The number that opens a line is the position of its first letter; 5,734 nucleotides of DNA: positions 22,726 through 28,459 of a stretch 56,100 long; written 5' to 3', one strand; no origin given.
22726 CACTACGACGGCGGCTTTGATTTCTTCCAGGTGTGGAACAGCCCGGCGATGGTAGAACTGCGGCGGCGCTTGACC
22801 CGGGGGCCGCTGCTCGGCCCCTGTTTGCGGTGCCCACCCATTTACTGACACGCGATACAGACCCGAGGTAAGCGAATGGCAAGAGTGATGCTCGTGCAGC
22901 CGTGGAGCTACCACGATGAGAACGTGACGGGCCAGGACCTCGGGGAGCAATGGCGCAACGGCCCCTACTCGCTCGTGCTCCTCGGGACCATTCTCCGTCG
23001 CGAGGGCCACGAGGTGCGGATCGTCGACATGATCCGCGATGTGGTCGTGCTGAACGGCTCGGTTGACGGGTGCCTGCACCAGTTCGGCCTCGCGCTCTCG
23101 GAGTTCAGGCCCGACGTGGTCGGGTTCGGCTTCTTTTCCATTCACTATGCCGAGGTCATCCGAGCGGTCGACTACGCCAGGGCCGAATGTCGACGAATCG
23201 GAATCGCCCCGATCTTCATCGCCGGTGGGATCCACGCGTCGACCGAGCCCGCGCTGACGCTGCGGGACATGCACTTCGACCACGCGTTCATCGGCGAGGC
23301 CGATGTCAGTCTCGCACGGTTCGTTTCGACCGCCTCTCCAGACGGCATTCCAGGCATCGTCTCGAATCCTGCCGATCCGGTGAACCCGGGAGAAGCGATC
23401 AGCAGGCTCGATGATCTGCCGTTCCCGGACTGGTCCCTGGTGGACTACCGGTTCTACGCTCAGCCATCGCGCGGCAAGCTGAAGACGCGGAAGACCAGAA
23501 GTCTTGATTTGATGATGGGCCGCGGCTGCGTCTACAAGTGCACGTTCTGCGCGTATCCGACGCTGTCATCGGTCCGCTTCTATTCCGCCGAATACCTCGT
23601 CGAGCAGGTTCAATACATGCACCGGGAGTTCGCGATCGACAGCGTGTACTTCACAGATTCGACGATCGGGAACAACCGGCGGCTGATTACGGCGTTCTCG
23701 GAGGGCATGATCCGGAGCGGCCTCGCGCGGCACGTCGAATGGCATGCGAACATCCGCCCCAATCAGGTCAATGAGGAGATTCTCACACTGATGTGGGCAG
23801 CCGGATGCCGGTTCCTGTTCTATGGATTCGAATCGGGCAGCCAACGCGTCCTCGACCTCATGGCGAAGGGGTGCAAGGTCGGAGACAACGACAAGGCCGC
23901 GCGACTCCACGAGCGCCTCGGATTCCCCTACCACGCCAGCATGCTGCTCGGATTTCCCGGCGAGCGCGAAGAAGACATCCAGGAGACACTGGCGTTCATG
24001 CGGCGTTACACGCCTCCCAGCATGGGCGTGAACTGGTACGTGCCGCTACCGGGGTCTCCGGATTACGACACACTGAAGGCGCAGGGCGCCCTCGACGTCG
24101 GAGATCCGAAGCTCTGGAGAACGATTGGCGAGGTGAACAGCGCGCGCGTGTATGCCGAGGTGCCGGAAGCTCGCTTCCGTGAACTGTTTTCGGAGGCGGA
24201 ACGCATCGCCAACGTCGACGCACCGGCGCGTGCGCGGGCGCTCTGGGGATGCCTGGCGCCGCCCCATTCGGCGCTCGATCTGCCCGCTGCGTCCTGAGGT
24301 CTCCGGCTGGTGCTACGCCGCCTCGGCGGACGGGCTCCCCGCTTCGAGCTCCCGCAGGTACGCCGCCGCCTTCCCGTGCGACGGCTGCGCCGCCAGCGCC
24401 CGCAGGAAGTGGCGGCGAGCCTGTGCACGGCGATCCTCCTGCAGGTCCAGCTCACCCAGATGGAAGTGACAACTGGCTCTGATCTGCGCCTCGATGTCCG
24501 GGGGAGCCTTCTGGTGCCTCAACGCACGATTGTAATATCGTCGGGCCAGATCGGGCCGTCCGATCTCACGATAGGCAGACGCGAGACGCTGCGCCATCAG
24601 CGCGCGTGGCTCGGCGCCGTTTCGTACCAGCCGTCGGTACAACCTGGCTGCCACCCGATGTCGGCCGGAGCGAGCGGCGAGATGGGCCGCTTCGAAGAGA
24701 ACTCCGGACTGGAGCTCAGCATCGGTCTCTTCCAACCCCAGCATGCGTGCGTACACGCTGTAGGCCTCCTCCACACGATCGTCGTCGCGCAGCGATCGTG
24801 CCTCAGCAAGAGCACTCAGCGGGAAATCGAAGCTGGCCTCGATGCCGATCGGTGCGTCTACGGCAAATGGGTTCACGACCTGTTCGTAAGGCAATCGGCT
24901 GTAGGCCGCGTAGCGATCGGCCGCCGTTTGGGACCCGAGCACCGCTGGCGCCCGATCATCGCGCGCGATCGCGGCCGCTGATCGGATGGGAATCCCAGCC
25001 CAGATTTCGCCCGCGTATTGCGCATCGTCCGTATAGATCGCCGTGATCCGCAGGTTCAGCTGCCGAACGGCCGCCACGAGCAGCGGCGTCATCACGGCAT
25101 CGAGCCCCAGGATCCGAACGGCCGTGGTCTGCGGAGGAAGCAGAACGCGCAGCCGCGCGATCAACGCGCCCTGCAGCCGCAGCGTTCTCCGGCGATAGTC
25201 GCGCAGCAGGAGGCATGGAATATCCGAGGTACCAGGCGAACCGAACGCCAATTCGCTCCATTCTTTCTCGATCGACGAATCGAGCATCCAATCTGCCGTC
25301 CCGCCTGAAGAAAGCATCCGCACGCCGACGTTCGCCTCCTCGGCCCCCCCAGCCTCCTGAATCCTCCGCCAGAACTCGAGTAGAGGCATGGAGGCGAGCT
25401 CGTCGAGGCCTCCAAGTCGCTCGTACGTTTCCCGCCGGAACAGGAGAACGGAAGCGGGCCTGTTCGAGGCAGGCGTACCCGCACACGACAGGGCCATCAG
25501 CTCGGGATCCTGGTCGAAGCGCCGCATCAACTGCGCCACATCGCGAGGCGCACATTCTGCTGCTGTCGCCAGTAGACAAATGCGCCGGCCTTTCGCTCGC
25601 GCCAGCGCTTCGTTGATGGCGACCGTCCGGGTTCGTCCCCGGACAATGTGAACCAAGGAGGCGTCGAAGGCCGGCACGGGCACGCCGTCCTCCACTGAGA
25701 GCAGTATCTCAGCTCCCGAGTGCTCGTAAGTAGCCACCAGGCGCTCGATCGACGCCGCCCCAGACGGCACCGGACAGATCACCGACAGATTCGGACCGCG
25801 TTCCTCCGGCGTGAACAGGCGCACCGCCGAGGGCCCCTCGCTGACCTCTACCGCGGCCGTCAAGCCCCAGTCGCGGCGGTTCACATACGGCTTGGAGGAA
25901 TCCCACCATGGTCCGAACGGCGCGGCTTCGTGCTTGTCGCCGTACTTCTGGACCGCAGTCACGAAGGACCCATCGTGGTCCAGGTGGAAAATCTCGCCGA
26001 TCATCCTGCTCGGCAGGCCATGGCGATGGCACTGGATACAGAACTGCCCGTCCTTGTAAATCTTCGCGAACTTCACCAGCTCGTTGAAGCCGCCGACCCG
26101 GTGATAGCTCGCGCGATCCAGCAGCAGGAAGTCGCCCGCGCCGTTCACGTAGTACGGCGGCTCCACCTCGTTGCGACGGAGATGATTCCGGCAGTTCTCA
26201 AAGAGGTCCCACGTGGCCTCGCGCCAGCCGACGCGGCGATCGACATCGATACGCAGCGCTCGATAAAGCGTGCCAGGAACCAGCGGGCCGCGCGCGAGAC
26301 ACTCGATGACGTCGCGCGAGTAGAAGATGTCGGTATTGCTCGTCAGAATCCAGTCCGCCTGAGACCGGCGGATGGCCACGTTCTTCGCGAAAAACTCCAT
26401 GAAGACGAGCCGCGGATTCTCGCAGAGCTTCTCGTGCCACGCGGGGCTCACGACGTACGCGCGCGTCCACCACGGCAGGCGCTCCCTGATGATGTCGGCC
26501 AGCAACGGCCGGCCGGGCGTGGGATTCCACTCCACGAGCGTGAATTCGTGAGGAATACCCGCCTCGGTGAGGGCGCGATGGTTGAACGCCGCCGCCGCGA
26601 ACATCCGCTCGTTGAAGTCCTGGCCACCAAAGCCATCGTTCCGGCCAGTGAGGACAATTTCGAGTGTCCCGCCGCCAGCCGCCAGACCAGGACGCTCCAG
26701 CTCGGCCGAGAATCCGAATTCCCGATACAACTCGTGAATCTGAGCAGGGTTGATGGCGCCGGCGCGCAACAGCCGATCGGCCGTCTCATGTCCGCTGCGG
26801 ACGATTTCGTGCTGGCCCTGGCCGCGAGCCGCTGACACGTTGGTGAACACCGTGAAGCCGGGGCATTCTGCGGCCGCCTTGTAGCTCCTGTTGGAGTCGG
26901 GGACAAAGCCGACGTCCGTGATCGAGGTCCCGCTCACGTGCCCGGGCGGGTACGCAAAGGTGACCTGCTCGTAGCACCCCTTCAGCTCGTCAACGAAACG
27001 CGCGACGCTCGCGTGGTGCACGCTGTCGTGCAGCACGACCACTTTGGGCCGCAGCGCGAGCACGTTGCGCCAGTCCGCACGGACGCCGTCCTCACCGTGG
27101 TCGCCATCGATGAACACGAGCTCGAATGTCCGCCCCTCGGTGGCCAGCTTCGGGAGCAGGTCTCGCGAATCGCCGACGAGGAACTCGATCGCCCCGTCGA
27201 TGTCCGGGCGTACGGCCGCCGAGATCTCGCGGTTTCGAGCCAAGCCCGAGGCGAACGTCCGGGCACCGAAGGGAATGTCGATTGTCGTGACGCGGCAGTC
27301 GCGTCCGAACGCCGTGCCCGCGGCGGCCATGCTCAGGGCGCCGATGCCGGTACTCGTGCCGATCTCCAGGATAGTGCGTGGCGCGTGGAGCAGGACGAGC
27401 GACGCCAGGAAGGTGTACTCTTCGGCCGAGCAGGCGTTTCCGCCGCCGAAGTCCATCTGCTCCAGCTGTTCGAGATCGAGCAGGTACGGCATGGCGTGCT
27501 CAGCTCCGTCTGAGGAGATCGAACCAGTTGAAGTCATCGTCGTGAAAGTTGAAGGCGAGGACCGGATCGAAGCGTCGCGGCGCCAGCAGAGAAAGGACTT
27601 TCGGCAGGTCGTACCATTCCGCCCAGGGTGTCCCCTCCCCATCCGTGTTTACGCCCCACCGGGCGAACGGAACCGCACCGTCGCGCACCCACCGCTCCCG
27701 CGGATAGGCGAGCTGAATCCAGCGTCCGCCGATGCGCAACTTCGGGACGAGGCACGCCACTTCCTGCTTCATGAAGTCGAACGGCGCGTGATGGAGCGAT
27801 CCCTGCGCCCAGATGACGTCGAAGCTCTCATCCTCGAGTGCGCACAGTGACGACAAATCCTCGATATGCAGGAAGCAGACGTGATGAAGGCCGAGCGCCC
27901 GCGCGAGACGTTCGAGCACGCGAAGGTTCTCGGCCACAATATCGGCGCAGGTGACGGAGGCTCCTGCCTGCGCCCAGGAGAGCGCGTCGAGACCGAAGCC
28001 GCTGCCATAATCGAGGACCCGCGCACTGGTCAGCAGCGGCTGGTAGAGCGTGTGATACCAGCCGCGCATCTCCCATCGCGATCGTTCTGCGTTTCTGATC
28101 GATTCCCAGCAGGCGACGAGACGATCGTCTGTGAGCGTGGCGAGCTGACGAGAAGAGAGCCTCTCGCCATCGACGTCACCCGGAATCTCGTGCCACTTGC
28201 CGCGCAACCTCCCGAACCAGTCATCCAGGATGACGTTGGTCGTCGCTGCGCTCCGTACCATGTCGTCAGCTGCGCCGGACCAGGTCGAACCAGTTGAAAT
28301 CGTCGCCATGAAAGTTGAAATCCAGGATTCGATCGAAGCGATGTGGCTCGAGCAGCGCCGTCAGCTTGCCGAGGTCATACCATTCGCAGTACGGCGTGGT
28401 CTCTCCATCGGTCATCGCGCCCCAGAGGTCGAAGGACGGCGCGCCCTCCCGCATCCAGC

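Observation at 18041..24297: Maf (DUF115)-like protein translationally coupled to a SPASM radical-SAM and a B12-binding radical-SAM enzyme: candidate undescribed flagellin/glycan tailoring module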

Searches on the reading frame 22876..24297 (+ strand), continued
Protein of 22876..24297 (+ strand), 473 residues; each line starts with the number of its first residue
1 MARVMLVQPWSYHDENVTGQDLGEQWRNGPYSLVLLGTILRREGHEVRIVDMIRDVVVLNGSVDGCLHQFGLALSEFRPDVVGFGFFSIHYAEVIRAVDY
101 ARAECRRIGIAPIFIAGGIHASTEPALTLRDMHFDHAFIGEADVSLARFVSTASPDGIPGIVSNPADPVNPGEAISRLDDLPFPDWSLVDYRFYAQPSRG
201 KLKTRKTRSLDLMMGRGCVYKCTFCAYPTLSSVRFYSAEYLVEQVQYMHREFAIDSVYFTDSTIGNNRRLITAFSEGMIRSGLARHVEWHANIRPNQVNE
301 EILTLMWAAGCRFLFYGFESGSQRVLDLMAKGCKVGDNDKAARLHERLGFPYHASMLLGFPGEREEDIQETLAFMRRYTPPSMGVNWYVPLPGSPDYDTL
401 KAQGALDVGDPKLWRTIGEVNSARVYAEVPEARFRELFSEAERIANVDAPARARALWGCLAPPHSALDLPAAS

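Call 73: list_cluster_members(proteins=[P0232, P0001, P0121])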
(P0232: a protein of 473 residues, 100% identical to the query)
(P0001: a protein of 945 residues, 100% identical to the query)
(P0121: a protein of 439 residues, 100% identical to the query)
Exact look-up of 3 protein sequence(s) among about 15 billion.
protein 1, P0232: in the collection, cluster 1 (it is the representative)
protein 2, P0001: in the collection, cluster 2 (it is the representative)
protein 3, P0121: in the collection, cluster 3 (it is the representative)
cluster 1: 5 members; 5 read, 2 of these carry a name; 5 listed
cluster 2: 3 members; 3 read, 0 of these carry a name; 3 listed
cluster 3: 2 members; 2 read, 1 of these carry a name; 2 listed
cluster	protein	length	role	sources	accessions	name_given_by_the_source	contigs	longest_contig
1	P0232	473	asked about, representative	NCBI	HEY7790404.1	MAG TPA: radical SAM protein [Vicinamibacterales bacterium]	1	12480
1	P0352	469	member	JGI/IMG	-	radical SAM superfamily enzyme YgiQ (UPF0313 family)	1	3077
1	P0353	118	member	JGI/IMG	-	-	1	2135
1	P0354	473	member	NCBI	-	-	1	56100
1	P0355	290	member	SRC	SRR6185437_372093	-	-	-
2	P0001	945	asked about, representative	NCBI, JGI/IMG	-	-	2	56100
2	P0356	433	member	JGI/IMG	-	-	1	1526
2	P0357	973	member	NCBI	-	-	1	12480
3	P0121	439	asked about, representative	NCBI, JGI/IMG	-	-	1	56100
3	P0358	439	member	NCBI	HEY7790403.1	MAG TPA: radical SAM/SPASM domain-containing protein [Vicinamibacterales bacterium]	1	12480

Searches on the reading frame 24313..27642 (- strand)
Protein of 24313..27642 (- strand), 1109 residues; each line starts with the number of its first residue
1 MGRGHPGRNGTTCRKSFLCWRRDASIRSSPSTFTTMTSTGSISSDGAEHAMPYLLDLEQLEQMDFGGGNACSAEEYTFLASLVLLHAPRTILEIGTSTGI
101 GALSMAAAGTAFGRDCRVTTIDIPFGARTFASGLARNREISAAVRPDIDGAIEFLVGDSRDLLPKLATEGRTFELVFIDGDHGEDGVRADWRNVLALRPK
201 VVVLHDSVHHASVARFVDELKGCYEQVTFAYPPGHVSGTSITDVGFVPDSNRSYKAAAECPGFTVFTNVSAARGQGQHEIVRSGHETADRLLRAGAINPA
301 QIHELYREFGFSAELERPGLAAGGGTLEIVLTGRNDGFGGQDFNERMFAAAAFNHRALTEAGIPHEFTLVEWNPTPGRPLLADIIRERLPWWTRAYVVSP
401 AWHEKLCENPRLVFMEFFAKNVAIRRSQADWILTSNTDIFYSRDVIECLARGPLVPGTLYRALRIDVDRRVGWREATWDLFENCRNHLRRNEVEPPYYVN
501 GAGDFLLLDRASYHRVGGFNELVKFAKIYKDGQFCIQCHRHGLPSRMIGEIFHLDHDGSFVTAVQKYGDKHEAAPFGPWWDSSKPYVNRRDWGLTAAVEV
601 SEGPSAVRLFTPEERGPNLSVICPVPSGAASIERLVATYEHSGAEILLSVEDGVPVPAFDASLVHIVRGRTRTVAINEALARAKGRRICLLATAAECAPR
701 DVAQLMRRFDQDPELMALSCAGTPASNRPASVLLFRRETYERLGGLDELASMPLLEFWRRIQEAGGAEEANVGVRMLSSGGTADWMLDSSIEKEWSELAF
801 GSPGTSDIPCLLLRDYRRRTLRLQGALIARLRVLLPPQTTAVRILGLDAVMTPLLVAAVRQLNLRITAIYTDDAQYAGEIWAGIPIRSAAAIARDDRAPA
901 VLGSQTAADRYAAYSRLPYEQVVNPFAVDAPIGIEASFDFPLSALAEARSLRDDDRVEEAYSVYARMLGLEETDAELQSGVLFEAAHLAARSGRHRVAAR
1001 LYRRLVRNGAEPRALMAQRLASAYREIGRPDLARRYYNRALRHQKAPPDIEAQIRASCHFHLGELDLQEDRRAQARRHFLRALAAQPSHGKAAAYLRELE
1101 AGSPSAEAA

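Call 5: search_protein_families(library=pfam, proteins=[window:24313-27642:-], max_evalue=0.01)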
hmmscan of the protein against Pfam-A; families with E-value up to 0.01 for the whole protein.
window:24313-27642:- (1109 aa): 10 families
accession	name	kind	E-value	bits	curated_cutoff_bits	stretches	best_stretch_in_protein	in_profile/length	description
PF13578.12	Methyltransf_24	-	7.1e-12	46.6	26.3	1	92-206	1-103/105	Methyltransferase domain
PF01596.23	Methyltransf_3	-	1.1e-08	35.1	22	1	64-182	21-130/204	O-methyltransferase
PF13424.12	TPR_12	-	1.8e-06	28.4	30.1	1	1016-1086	4-75/77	Tetratricopeptide repeat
PF07719.23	TPR_2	-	3.1e-06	27.3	27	0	1019-1044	6-31/34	Tetratricopeptide repeat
PF13428.12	TPR_14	-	6.7e-06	26.7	23.5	1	1018-1053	5-38/44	Tetratricopeptide repeat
PF13432.12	TPR_16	-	0.00047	21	32.7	1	984-1047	2-62/65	Tetratricopeptide repeat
PF13176.12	TPR_7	-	0.00051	20.4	27.9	0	1019-1047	4-32/36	Tetratricopeptide repeat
PF13181.12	TPR_8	-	0.00064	20.1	25.7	0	1018-1042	5-29/34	Tetratricopeptide repeat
PF00515.34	TPR_1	-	0.0011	19.2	27.8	0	1019-1043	6-30/34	Tetratricopeptide repeat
PF00535.33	Glycos_transf_2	-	0.004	17.5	23.3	0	664-717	58-111/168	Glycosyl transferase family 2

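Call 6: search_protein_families(library=ncbifam, proteins=[window:24313-27642:-], max_evalue=0.01)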
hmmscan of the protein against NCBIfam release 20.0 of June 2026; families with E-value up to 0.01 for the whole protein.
window:24313-27642:- (1109 aa): 3 families
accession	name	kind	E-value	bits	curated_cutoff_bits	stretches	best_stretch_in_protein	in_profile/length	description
TIGR02917.1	PEP_TPR_lipo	equivalog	0.00041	18.3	312.2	1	943-1090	671-804/899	XrtA/PEP-CTERM system TPR-repeat protein PrsT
NF041522.1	TPR_sll0314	equivalog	0.0022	17.3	225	1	1007-1086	173-251/275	Sll0314/Alr1548 family TPR repeat-containing protein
NF047507.1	TPR_BatC_Lepto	exception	0.0067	15.9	175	0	1019-1096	64-136/214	TPR repeat-containing protein BatC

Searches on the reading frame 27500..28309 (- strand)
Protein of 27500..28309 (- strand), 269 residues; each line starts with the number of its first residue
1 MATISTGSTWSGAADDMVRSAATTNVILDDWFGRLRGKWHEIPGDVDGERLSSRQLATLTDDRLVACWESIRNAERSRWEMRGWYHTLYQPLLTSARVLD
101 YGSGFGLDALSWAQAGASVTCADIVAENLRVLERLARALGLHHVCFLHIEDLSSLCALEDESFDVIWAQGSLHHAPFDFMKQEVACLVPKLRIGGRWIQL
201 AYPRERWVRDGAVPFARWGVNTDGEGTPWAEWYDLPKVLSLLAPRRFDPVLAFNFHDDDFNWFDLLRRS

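Call 5: search_protein_families(library=pfam, proteins=[window:27500-28309:-], max_evalue=0.01)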
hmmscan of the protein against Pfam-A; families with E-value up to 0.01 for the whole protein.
window:27500-28309:- (269 aa): 6 families
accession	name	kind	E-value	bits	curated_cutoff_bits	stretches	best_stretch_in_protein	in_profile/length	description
PF08241.18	Methyltransf_11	-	9.1e-11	42.7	21.2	1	99-178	1-74/95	Methyltransferase domain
PF13649.12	Methyltransf_25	-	1.3e-10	42.2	27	1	98-184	1-86/97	Methyltransferase domain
PF13847.12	Methyltransf_31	-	1.9e-07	31.3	27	1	96-176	5-88/145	Methyltransferase domain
PF08242.18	Methyltransf_12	-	4.9e-07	30.8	30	1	99-195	1-96/98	Methyltransferase domain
PF13489.12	Methyltransf_23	-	8.7e-05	22.7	27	1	80-178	8-96/164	Methyltransferase domain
PF05175.20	MTS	-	0.0085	16.2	23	0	94-166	31-102/170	Methyltransferase small domain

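Call 6: search_protein_families(library=ncbifam, proteins=[window:27500-28309:-], max_evalue=0.01)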
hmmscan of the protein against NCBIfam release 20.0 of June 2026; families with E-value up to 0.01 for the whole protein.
window:27500-28309:- (269 aa): 13 families
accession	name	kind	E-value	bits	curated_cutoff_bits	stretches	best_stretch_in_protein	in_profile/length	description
NF041255.1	mycofact_MftM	equivalog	1.3e-08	34.6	200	1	90-174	135-216/289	mycofactocin oligosaccharide methyltransferase MftM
TIGR01983.1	UbiG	equivalog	5.6e-07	29.1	102.95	1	91-176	46-130/228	bifunctional 2-polyprenyl-6-hydroxyphenol methylase/3-demethylubiquinol 3-O-methyltransferase UbiG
NF043040.1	corrin_prot_MT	hypoth_equivalog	2.7e-06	27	180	1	91-168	37-116/216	corrinoid protein-associated methyltransferase CpaM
NF045649.1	2X_seleno_MduS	exception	0.0001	21.4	380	1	97-169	44-116/338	methyltransferase domain-containing selenoprotein MduS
TIGR02021.1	BchM-ChlM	equivalog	0.00018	21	158.9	1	87-183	47-139/218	magnesium protoporphyrin IX methyltransferase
TIGR03534.1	RF_mod_PrmC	equivalog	0.00036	20.1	199.1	1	96-167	90-161/253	peptide chain release factor N(5)-glutamine methyltransferase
NF007610.0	PRK10258.1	equivalog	0.00097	18.5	342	1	95-169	43-110/251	malonyl-ACP O-methyltransferase BioC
NF041536.1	ArsM_DUF2284_UU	exception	0.0011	17.5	575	1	96-177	78-160/459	arsenite methyltransferase/DUF2284 domain selenoprotein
NF000466.2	16S_rRNA_Rmt_gen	equivalog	0.0021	17.4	250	1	68-164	84-174/254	Rmt family 16S rRNA (guanine(1405)-N(7))-methyltransferase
TIGR02072.1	BioC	equivalog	0.0032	17.3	184.95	1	94-172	34-107/244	malonyl-ACP O-methyltransferase BioC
NF008992.0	PRK12335.1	equivalog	0.0051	16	303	1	93-167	121-191/289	SAM-dependent methyltransferase TehB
NF041675.1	sarc_dimgly_tmase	equivalog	0.0075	16.2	550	1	87-184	59-157/278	sarcosine/dimethylglycine N-methyltransferase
NF041537.1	ArsM_AhpD_UU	exception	0.0082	15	510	0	95-176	77-159/345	arsenite methyltransferase/AhpD domain selenoprotein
